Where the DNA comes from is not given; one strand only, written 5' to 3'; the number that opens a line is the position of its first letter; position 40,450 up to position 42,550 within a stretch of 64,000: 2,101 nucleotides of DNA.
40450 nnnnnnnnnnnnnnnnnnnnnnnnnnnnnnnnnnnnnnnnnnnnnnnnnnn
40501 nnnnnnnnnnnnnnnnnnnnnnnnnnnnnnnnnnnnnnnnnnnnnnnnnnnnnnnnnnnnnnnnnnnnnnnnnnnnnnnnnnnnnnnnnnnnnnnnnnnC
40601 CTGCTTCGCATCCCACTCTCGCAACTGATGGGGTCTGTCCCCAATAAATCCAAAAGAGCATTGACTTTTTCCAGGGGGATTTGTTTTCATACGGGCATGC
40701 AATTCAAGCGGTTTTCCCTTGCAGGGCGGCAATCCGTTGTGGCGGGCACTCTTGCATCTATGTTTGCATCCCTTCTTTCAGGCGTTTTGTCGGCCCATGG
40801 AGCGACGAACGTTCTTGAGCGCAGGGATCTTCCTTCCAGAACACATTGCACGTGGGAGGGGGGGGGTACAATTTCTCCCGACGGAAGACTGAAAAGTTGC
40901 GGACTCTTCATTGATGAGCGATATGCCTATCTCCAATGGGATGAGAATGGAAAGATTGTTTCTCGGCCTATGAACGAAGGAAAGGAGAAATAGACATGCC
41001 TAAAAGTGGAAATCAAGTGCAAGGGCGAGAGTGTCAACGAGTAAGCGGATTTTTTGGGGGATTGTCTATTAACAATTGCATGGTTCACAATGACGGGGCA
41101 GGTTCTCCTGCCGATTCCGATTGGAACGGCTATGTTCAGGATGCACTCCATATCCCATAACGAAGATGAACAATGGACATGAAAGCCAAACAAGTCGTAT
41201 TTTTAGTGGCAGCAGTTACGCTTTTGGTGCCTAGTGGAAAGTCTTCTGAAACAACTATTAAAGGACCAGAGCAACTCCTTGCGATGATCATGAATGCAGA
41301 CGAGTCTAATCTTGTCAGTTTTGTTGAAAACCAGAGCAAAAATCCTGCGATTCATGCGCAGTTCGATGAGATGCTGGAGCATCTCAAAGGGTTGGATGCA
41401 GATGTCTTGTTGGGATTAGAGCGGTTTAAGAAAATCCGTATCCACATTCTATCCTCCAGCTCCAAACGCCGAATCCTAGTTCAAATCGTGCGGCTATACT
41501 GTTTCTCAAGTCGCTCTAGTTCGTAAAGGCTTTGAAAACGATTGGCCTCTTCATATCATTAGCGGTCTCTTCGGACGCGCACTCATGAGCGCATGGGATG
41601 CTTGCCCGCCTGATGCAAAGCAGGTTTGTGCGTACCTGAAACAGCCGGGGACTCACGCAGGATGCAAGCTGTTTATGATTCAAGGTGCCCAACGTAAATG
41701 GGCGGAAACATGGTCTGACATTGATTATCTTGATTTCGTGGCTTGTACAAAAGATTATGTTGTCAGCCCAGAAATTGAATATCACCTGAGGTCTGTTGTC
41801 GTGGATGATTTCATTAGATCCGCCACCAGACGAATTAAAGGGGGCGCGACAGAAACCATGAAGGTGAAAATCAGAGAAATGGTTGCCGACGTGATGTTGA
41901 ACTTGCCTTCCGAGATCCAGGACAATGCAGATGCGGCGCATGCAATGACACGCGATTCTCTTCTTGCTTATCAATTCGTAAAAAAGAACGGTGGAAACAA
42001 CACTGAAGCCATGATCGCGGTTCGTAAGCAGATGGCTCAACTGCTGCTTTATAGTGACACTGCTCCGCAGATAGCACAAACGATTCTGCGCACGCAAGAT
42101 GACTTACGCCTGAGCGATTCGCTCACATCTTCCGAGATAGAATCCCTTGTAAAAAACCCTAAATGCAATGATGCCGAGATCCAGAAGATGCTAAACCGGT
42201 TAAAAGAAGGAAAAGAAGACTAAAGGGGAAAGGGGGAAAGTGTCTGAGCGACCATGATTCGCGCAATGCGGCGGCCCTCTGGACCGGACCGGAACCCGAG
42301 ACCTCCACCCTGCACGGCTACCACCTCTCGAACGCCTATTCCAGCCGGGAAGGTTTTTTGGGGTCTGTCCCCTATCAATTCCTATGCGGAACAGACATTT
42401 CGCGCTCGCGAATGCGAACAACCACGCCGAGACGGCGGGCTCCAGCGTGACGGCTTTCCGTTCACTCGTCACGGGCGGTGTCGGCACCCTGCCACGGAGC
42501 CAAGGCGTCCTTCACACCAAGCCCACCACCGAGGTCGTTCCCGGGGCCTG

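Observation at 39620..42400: AT-rich island of small orphan ORFs preceded by a 1.1-kb mosaic of repeats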

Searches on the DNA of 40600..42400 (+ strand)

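Call 84: search_dna_similar(query=window:40600-42400:+, collection=phages, mode=distant, max_evalue=0.001)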
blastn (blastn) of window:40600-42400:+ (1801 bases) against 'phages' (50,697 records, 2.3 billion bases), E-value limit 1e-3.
No match.

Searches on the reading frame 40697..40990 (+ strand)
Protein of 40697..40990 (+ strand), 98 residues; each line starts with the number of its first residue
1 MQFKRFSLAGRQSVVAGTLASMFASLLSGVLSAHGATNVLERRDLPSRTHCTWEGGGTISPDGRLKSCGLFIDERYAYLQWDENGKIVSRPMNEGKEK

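Call 11: search_protein_families(library=pfam, proteins=[window:40697-40990:+], max_evalue=0.1)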
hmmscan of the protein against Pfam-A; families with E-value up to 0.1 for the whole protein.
window:40697-40990:+ (98 aa): 0 families

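Call 73: search_protein_families(library=padloc, proteins=[window:40697-40990:+], max_evalue=0.01)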
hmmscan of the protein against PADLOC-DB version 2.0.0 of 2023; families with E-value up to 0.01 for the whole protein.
window:40697-40990:+ (98 aa): 0 families

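Call 74: search_protein_families(library=ncbifam, proteins=[window:40697-40990:+], max_evalue=0.01)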
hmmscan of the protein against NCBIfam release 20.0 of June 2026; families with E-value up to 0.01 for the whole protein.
window:40697-40990:+ (98 aa): 0 families

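Call 85: search_protein_families(library=phrogs, proteins=[window:40697-40990:+], max_evalue=0.01)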
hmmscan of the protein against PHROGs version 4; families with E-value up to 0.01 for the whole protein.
window:40697-40990:+ (98 aa): 0 families

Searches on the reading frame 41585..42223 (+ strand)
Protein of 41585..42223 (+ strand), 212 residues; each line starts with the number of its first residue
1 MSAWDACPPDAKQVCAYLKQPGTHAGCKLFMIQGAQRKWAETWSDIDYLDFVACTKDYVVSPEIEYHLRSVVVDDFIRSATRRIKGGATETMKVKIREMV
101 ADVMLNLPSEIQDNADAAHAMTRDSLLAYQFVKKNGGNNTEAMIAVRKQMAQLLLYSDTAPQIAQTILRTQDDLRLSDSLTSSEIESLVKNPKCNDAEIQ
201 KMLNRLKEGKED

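Call 11: search_protein_families(library=pfam, proteins=[window:41585-42220:+], max_evalue=0.1)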
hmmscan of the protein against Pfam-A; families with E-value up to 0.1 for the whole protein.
window:41585-42220:+ (212 aa): 1 family
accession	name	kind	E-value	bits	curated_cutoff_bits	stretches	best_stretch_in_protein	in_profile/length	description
PF18514.6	MDY2_C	-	0.0025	18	25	1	184-209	8-33/38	Ubiquitin-like protein MDY2, C-terminal domain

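Call 19: find_encoding_contigs(protein=window:41585-42223:+, flank=10000, max_places=10)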
Protein window:41585-42223:+ (212 aa): 1 contig read that carries it; 1 place shown.
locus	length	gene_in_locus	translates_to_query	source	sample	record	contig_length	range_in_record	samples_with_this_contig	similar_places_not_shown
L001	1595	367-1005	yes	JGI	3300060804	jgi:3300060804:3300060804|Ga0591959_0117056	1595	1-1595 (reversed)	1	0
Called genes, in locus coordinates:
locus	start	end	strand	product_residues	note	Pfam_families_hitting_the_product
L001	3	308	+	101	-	?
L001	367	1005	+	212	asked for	-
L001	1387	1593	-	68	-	?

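Call 22: find_homologous_proteins(query=window:41585-42220:+, max_evalue=0.01)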
Query window:41585-42220:+ (212 aa): 1 proteins with E <= 0.01 among 192 candidates.
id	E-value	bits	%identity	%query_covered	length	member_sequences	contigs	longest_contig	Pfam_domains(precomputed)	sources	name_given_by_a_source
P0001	1.4e-136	471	100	100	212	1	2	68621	-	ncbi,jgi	ncbi:MAG: hypothetical protein ACOX9C_02070 [Kiritimatiellia bacterium]|jgi:hypothetical protein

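Call 27: search_protein_representatives(protein=window:41585-42220:+)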
Query: 212 residues. Proteins with E-value up to 0.001 (for the whole library): 8; up to 1e-10: 4; up to 1e-30: 2. The best 8 are listed.
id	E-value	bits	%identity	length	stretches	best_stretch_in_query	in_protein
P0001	4.5e-137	470.5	100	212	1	1-212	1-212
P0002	5.2e-41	157.1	39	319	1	1-208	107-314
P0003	1.5e-28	116.4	33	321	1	7-206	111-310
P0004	5.9e-22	94.9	32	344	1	7-208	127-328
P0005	2.4e-06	44.0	31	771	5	7-84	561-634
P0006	9.1e-06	42.1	28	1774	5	99-153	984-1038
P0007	6.1e-05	39.4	32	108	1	104-206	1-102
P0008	7.9e-04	35.7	37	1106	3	112-152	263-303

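Call 36: find_encoding_contigs(protein=P0002, flank=10000)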
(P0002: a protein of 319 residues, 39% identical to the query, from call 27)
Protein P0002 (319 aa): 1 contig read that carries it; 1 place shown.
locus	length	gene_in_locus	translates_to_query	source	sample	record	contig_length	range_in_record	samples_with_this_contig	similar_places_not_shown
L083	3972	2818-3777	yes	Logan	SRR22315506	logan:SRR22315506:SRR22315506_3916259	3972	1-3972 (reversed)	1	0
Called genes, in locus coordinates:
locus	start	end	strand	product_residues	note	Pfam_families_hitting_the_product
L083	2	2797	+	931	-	?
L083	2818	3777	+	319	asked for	-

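Call 37: find_encoding_contigs(protein=P0004, flank=10000)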
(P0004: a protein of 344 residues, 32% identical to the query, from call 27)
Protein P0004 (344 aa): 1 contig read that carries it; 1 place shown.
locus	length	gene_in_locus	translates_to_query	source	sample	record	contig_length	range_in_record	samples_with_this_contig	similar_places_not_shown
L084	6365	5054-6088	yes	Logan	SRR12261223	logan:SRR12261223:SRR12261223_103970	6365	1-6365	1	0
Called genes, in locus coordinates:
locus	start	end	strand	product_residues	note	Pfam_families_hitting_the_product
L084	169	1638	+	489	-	PF13174:TPR_6 (faint), PF13428:TPR_14 (faint), PF13432:TPR_16 (faint)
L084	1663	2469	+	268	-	PF13174:TPR_6 (faint), PF13181:TPR_8 (faint), PF13424:TPR_12 (faint), PF13428:TPR_14 (faint), PF13432:TPR_16 (faint), PF07719:TPR_2 (faint), PF14559:TPR_19 (faint)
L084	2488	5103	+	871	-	PF13860:FlgD_ig (weak)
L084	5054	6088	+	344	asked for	-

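Call 38: find_encoding_contigs(protein=P0007, flank=10000)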
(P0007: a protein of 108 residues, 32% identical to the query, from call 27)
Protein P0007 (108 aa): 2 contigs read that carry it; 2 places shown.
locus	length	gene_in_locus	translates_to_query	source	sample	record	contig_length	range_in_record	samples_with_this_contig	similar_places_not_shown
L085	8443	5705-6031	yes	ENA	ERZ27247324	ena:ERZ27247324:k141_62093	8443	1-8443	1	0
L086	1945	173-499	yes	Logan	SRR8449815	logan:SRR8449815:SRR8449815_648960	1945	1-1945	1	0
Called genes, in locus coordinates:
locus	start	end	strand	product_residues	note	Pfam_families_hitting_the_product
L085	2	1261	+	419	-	?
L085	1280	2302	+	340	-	-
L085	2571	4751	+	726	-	-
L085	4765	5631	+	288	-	-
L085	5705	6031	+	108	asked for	-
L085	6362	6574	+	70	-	-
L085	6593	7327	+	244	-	-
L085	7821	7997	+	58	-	-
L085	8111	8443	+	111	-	?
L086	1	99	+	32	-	?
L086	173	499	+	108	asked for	-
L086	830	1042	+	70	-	-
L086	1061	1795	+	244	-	-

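Call 42: search_protein_families(library=pfam, proteins=[L083:2-2797:+, L084:2488-5100:+, L085:2571-4748:+, L085:4765-5628:+, L085:1280-2299:+, L085:6593-7324:+, L084:169-1635:+, L084:1663-2466:+], max_evalue=0.01)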
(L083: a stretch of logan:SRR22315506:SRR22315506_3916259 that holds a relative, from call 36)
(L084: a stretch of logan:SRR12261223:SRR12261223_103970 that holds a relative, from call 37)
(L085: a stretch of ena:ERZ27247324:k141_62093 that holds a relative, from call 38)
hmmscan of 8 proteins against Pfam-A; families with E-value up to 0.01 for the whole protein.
L083:2-2797:+ (931 aa): 1 family
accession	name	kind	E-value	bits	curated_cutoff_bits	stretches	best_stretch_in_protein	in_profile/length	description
PF13860.13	FlgD_ig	-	1.9e-11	44.2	27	1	663-716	25-78/79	FlgD Ig-like domain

L084:2488-5100:+ (871 aa): 1 family
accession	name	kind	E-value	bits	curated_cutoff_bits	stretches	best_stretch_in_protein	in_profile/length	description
PF13860.13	FlgD_ig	-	8.6e-07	29.3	27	1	600-653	23-76/79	FlgD Ig-like domain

L085:2571-4748:+ (726 aa): 0 families

L085:4765-5628:+ (288 aa): 0 families

L085:1280-2299:+ (340 aa): 0 families

L085:6593-7324:+ (244 aa): 1 family
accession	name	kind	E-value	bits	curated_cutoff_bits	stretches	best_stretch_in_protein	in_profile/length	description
PF16087.11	DUF4817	-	0.00051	20.1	22.6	0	198-232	15-49/55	Helix-turn-helix domain (DUF4817)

L084:169-1635:+ (489 aa): 10 families
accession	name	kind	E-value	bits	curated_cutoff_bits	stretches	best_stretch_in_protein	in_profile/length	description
PF13428.12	TPR_14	-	1.1e-07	32.2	23.5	0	282-321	5-43/44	Tetratricopeptide repeat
PF14559.12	TPR_19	-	9.8e-07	29.5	25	0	261-320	8-66/68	Tetratricopeptide repeat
PF13174.12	TPR_6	-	1.3e-06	29.1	26.3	0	461-487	2-28/33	Tetratricopeptide repeat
PF13432.12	TPR_16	-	3.7e-06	27.7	32.7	0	433-481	7-53/65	Tetratricopeptide repeat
PF13431.12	TPR_17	-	9.6e-05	22.8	24.4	0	460-479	14-33/34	Tetratricopeptide repeat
PF00515.34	TPR_1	-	0.00021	21.4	27.8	1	460-481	2-23/34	Tetratricopeptide repeat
PF13176.12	TPR_7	-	0.001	19.4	27.9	0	461-480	1-20/36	Tetratricopeptide repeat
PF07719.23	TPR_2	-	0.0027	18.1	27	0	460-484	2-26/34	Tetratricopeptide repeat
PF12895.13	ANAPC3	-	0.0049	17.6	27.2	0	292-376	3-81/82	Anaphase-promoting complex, cyclosome, subunit 3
PF24575.1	TPR_Slam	-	0.0083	17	35.2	0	417-452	41-76/104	Surface lipoprotein assembly modifier, N-terminal TPR repeats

L084:1663-2466:+ (268 aa): 13 families
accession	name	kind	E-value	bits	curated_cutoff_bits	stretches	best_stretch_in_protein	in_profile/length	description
PF13174.12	TPR_6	-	2.1e-19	69.2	26.3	1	179-212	1-33/33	Tetratricopeptide repeat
PF13428.12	TPR_14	-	9.1e-14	51.1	23.5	0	218-250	3-35/44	Tetratricopeptide repeat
PF14559.12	TPR_19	-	1.1e-10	42.2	25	2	15-63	4-49/68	Tetratricopeptide repeat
PF13432.12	TPR_16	-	1.5e-10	41.8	32.7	1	13-73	8-65/65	Tetratricopeptide repeat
PF13424.12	TPR_12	-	3e-07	31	30.1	0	101-130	40-71/77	Tetratricopeptide repeat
PF07719.23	TPR_2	-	2.2e-06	27.8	27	0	108-130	5-27/34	Tetratricopeptide repeat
PF13181.12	TPR_8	-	2e-05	24.9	25.7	0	6-34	6-33/34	Tetratricopeptide repeat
PF12895.13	ANAPC3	-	3.8e-05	24.3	27.2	0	99-165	18-80/82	Anaphase-promoting complex, cyclosome, subunit 3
PF09976.15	TPR_21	-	0.00014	22.1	25.5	0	103-165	75-137/193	Tetratricopeptide repeat-like domain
PF13525.12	YfiO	-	0.00016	22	25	1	192-252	18-78/203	Outer membrane lipoprotein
PF13176.12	TPR_7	-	0.00034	20.9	27.9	0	231-244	14-27/36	Tetratricopeptide repeat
PF00515.34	TPR_1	-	0.00075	19.7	27.8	0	105-130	2-27/34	Tetratricopeptide repeat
PF13414.12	TPR_11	-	0.0017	18.4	26.8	0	111-130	1-20/42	TPR repeat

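Call 73: search_protein_families(library=padloc, proteins=[L084:2488-5100:+], max_evalue=0.01)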
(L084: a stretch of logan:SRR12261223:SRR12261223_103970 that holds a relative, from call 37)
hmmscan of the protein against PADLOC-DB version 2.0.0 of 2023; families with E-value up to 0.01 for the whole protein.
L084:2488-5100:+ (871 aa): 0 families

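Call 74: search_protein_families(library=ncbifam, proteins=[L084:2488-5100:+, L083:2-2797:+, L085:6593-7324:+, L085:4765-5628:+], max_evalue=0.01)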
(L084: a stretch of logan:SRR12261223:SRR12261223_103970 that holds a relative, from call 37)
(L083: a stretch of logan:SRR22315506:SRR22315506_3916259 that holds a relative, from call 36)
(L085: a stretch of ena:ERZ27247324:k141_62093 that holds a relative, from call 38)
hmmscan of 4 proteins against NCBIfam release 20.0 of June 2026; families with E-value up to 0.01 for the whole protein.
L084:2488-5100:+ (871 aa): 1 family
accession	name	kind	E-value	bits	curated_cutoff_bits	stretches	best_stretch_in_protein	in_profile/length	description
NF005176.1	PRK06655.1-1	equivalog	0.00027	20.9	230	1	600-654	97-151/197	flagellar hook assembly protein FlgD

L083:2-2797:+ (931 aa): 6 families
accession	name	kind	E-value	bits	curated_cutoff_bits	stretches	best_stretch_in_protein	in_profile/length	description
NF005176.1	PRK06655.1-1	equivalog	1.4e-07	31.6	230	1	663-722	99-158/197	flagellar hook assembly protein FlgD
NF009276.0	PRK12633.1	equivalog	8e-06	25.7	383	1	663-731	131-199/234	flagellar basal body rod modification protein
NF009453.0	PRK12813.1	equivalog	0.00011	21.9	264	1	652-729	115-188/223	flagellar basal body rod modification protein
NF009452.0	PRK12812.1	equivalog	0.00029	20.2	258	1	660-711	151-204/289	flagellar basal body rod modification protein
NF033765.2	gliding_CglD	equivalog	0.00043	18.2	400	1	5-43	201-239/1124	adventurous gliding motility lipoprotein CglD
NF009277.0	PRK12634.1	equivalog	0.0024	18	333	1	663-714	124-177/221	flagellar basal body rod modification protein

L085:6593-7324:+ (244 aa): 0 families

L085:4765-5628:+ (288 aa): 0 families

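Call 85: search_protein_families(library=phrogs, proteins=[L085:6593-7324:+], max_evalue=0.01)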
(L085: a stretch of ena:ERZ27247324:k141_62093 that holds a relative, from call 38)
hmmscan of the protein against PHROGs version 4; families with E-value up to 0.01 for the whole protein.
L085:6593-7324:+ (244 aa): 0 families
